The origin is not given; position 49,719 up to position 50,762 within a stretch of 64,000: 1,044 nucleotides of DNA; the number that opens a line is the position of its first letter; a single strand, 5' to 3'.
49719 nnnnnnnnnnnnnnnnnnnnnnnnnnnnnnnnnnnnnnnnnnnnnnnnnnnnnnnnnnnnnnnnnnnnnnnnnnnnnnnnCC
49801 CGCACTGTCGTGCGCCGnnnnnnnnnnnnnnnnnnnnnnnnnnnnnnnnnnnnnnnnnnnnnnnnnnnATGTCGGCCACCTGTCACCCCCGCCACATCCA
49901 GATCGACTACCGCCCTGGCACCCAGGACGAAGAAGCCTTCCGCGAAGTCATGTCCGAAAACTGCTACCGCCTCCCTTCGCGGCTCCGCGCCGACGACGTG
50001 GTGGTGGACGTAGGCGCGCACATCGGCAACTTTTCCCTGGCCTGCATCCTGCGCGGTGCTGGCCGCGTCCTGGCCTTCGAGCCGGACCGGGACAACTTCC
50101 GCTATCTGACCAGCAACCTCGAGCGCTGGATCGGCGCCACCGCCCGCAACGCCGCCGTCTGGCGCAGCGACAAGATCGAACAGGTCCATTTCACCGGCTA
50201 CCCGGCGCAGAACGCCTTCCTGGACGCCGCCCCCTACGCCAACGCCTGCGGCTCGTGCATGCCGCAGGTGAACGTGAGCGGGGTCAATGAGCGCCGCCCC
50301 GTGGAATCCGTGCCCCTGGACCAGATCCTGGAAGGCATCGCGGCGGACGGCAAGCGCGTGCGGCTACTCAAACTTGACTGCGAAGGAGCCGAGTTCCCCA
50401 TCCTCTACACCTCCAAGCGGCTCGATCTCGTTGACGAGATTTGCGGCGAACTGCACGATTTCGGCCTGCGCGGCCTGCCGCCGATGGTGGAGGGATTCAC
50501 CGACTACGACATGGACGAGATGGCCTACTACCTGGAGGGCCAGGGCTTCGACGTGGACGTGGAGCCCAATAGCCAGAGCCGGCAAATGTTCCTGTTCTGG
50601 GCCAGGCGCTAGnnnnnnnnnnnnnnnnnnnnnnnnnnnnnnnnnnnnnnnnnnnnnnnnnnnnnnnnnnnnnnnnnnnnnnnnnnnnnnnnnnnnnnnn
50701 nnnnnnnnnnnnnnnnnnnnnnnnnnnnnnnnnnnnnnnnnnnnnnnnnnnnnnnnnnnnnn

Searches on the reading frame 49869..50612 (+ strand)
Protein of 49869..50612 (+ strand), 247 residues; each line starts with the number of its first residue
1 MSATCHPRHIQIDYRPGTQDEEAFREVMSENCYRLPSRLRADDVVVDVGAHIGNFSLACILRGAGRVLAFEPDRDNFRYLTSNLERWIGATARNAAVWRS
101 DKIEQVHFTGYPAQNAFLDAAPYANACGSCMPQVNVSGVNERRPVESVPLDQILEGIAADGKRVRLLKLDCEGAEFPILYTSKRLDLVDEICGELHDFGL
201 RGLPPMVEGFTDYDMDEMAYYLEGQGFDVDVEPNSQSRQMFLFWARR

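Call 3: search_protein_families(library=pfam, proteins=[window:49869-50612:+], max_evalue=0.01)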
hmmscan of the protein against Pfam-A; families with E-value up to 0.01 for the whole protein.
window:49869-50612:+ (247 aa): 2 families
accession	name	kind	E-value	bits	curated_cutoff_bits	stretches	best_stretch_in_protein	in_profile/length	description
PF05050.19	Methyltransf_21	-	6.2e-16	59.4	22.7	1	47-228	1-172/173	Methyltransferase FkbM domain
PF02475.24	TRM5-TYW2_MTfase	-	0.00015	22.2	28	1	30-84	25-80/164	TRM5/TYW2 methyltransferase domain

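Call 9: search_protein_families(library=phrogs, proteins=[window:49869-50612:+], max_evalue=0.001)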
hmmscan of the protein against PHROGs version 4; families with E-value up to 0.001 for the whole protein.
window:49869-50612:+ (247 aa): 2 families
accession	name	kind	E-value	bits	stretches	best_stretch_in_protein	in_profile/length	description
phrog_8156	-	other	2e-11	44.6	1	36-183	45-175/244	methyltransferase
phrog_28597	-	unknown function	1.1e-05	25.8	1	10-83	11-84/233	-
